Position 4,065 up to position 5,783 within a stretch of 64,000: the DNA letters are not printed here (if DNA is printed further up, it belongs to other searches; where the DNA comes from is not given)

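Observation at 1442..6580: Translationally coupled operon: an Und-P-sugar synthase-type GT2 followed by three different polytopic membrane proteins, at least one GT-C/PMT-like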

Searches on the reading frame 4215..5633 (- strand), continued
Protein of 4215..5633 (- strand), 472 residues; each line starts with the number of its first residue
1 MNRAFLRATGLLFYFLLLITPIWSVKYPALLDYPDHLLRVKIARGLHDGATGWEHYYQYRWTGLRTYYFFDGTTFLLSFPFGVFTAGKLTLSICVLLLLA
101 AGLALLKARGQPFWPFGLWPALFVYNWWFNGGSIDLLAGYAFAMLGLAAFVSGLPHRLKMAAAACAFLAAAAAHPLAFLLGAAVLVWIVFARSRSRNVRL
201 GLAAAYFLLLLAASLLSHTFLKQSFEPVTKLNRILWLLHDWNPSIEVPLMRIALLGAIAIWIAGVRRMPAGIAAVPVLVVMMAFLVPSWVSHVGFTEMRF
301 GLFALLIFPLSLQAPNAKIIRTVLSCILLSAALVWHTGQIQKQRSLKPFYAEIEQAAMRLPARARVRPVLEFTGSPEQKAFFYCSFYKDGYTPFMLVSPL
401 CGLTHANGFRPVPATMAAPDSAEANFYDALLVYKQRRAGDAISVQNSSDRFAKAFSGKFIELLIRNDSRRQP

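Call 69: get_annotated_region(hit=H4, flank=6000)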
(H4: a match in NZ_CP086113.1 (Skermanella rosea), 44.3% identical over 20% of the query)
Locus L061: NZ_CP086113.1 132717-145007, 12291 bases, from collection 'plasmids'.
description: Skermanella rosea strain KEMB 2255-458 plasmid pSR-2, complete sequence
organism: Skermanella rosea (NCBI taxid 1817965)
taxonomy: Bacteria; Pseudomonadota; Alphaproteobacteria; Rhodospirillales; Azospirillaceae; Skermanella; Skermanella rosea
host: -; source: single cell,hydrocarbon-contaminated desert sand; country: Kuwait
typing (MOB-suite, as given by PLSDB): non-mobilizable
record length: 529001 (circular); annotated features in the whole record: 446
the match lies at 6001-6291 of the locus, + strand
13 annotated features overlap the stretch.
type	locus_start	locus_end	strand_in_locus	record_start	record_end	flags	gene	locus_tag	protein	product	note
CDS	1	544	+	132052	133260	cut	-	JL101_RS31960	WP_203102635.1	CoA transferase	-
CDS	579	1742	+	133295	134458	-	-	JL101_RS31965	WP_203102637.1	iron-containing alcohol dehydrogenase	-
CDS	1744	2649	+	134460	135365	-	-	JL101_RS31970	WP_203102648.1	hydroxymethylglutaryl-CoA lyase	-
CDS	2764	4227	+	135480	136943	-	-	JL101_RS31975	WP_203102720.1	aldehyde dehydrogenase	-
CDS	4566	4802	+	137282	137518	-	-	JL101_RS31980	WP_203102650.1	AbrB/MazE/SpoVT family DNA-binding domain-containing protein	-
CDS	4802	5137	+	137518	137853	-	-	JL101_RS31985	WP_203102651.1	type II toxin-antitoxin system PemK/MazF family toxin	-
CDS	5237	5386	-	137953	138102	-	-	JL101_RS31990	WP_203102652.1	hypothetical protein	-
CDS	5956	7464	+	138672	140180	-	-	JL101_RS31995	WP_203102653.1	hypothetical protein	-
CDS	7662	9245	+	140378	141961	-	-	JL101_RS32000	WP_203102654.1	sulfatase-like hydrolase/transferase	-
CDS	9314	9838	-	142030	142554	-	-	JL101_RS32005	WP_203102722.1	transposase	GO:0006313 - DNA transposition [Evidence IEA]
CDS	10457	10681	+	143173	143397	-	-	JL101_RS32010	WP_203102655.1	antitoxin MazE family protein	-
CDS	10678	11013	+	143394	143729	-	-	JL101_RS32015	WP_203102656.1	type II toxin-antitoxin system PemK/MazF family toxin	-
CDS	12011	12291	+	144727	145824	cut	-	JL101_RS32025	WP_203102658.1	calcium-binding protein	-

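Call 73: search_solved_structures(query=A7, max_evalue=10)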
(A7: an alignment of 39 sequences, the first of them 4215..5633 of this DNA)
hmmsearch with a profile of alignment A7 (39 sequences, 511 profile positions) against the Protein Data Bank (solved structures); distinct sequences matched with E-value up to 10: 0.

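Call 81: find_encoding_contigs(protein=P0018, flank=5000, max_places=2)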
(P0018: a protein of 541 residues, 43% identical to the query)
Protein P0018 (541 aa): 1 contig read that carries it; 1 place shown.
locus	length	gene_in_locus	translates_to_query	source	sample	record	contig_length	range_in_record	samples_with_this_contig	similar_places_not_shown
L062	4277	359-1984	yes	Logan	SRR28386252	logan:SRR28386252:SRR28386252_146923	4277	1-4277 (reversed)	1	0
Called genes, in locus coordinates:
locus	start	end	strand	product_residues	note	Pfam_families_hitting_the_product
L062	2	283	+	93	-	?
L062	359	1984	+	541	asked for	-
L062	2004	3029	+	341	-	PF00535:Glycos_transf_2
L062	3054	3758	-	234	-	PF13489:Methyltransf_23 (faint), PF08241:Methyltransf_11, PF08242:Methyltransf_12, PF13649:Methyltransf_25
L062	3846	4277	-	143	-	?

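Call 82: find_encoding_contigs(protein=P0011, flank=5000, max_places=2)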
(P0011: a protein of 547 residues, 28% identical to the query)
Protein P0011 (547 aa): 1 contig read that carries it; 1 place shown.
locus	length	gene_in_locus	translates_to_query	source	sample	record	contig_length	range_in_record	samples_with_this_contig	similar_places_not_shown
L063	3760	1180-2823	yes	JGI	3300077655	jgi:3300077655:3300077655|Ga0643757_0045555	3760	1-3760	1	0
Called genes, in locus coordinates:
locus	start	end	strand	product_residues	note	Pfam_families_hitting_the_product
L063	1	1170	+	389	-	?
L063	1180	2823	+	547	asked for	-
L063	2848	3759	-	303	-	?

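Call 83: find_encoding_contigs(protein=P0014, flank=5000, max_places=2)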
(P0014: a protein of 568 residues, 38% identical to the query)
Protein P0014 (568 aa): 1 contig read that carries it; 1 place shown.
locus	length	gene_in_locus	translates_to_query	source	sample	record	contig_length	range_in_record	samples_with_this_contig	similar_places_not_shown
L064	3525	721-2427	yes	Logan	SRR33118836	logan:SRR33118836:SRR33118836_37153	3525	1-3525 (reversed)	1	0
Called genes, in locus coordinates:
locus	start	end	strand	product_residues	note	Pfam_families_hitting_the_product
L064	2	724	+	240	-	?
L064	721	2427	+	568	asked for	-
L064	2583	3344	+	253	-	PF13489:Methyltransf_23, PF01209:Ubie_methyltran, PF13847:Methyltransf_31, PF08241:Methyltransf_11, PF08242:Methyltransf_12, PF13649:Methyltransf_25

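Call 84: search_protein_families(library=ncbifam, proteins=[L062:2004-3029:+, L062:2-283:+, L064:2-724:+, L063:1-1170:+, L063:2848-3759:-], max_evalue=0.001)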
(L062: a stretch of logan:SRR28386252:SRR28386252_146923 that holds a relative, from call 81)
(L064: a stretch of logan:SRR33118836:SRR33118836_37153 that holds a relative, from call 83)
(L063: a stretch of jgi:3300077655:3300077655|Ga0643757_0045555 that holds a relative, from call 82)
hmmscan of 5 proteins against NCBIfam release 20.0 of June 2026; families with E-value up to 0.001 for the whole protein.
L062:2004-3029:+ (341 aa): 17 families
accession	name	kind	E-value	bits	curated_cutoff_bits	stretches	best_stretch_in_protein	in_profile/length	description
NF047588.1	GlcsyltransPgfSStrep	equivalog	7.7e-70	235.5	500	1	6-307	2-304/308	glycosyltransferase PgfS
NF007986.1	PRK10714.1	equivalog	5.6e-46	157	529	1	7-310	8-313/316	undecaprenyl-phosphate 4-deoxy-4-formamido-L-arabinose transferase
NF041875.1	EPS_EpsD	equivalog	2.2e-15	56.9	370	1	7-121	1-111/325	exopolysaccharide biosynthesis glycosyltransferase EpsD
TIGR03937.1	PgaC_IcaA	equivalog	6.2e-13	48.5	422.3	1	6-117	46-153/407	poly-beta-1,6-N-acetyl-D-glucosamine synthase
NF047683.1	TeichurnBiosyTuaG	equivalog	3.1e-11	43.4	400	1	5-115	6-112/252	teichuronic acid biosynthesis protein TuaG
NF007482.0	PRK10073.1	equivalog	1e-10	41.2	423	1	4-112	5-108/334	glycosyltransferase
TIGR04182.1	glyco_TIGR04182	equivalog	1.5e-09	37.7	325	1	9-134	4-118/293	S-layer glycoprotein N-glycosyltransferase AglJ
TIGR04283.1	glyco_like_mftF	equivalog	3.6e-09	36.5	182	1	7-150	1-132/221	TIGR04283 family arsenosugar biosynthesis glycosyltransferase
TIGR04242.1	nodulat_NodC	equivalog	2.5e-07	30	550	1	8-136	51-180/395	chitooligosaccharide synthase NodC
TIGR03965.1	mycofact_glyco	equivalog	8.8e-07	28.1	280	1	8-126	77-192/467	mycofactocin biosynthesis glycosyltransferase MftF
NF058614.1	PPMAGASynPpgS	equivalog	6.1e-06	25.8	370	1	9-135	4-128/226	polyprenyl-phospho-N-acetylgalactosaminyl synthase PpgS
NF010496.0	PRK13915.1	equivalog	8.9e-06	25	262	1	7-107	33-135/307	glucosyl-3-phosphoglycerate synthase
TIGR04009.1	wcaE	equivalog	1.7e-05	24.2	369.2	1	5-98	1-91/248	colanic acid biosynthesis glycosyltransferase WcaE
NF050050.1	ProtGlycPglI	equivalog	0.00012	21.5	500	1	7-125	4-119/306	GalNAc(5)-diNAcBac-PP-undecaprenol beta-1,3-glucosyltransferase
NF041391.1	DPhHxTase_Halo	equivalog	0.00013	21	375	1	29-172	15-153/213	dolichyl-phosphate hexose transferase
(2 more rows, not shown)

L062:2-283:+ (93 aa): 2 families
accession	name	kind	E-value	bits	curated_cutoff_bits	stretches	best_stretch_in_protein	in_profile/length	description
TIGR01060.2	eno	equivalog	2.4e-42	145.1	300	1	1-91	332-422/425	phosphopyruvate hydratase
NF006223.0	PRK08350.1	equivalog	0.00011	21.6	624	1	4-84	259-335/341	hypothetical protein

L064:2-724:+ (240 aa): 2 families
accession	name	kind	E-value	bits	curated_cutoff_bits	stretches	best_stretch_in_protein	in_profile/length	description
NF047588.1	GlcsyltransPgfSStrep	equivalog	3.9e-29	101.8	500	1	1-128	176-305/308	glycosyltransferase PgfS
NF007986.1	PRK10714.1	equivalog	8.4e-14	51.3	529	1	13-130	193-313/316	undecaprenyl-phosphate 4-deoxy-4-formamido-L-arabinose transferase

L063:1-1170:+ (389 aa): 6 families
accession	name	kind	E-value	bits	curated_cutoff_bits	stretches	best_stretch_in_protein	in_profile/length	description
TIGR02195.1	heptsyl_trn_II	equivalog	2e-22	79.8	134.6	1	232-344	174-290/339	lipopolysaccharide heptosyltransferase II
TIGR02193.1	heptsyl_trn_I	equivalog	1.9e-20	73.4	185.3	2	233-374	181-319/320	lipopolysaccharide heptosyltransferase I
NF008162.0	PRK10916.1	equivalog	2.5e-14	53.2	569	1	235-343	183-294/348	ADP-heptose--LPS heptosyltransferase RfaF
TIGR02201.1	heptsyl_trn_III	equivalog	8.5e-10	38.2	170.2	1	224-338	173-289/344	putative lipopolysaccharide heptosyltransferase III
NF007742.0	PRK10422.1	equivalog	1.1e-06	27.7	467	1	245-337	194-290/352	lipopolysaccharide core heptosyltransferase RfaQ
NF008204.0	PRK10964.1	equivalog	3.5e-06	26.4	437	1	247-368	191-313/322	lipopolysaccharide heptosyltransferase RfaC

L063:2848-3759:- (303 aa): 0 families

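Call 85: search_protein_families(library=pfam, proteins=[L062:2004-3029:+, L062:2-283:+, L064:2-724:+, L063:1-1170:+, L063:2848-3759:-], max_evalue=0.001)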
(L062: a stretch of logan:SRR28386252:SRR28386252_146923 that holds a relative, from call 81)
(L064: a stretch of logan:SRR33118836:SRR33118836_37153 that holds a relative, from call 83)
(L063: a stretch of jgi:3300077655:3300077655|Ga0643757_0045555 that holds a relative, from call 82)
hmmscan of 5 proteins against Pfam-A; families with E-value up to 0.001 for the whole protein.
L062:2004-3029:+ (341 aa): 1 family
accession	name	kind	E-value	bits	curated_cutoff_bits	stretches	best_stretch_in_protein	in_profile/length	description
PF00535.33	Glycos_transf_2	-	1.4e-30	106.9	23.3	1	8-171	1-166/168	Glycosyl transferase family 2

L062:2-283:+ (93 aa): 1 family
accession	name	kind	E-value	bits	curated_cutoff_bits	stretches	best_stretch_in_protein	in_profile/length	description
PF00113.28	Enolase_C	-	1.3e-42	146.6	21.5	1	1-92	203-294/296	Enolase, C-terminal TIM barrel domain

L064:2-724:+ (240 aa): 0 families

L063:1-1170:+ (389 aa): 1 family
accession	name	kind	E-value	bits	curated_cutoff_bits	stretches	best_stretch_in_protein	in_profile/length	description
PF01075.23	Glyco_transf_9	-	1.4e-24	87.2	22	1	137-346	1-219/247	Glycosyltransferase family 9 (heptosyltransferase)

L063:2848-3759:- (303 aa): 0 families
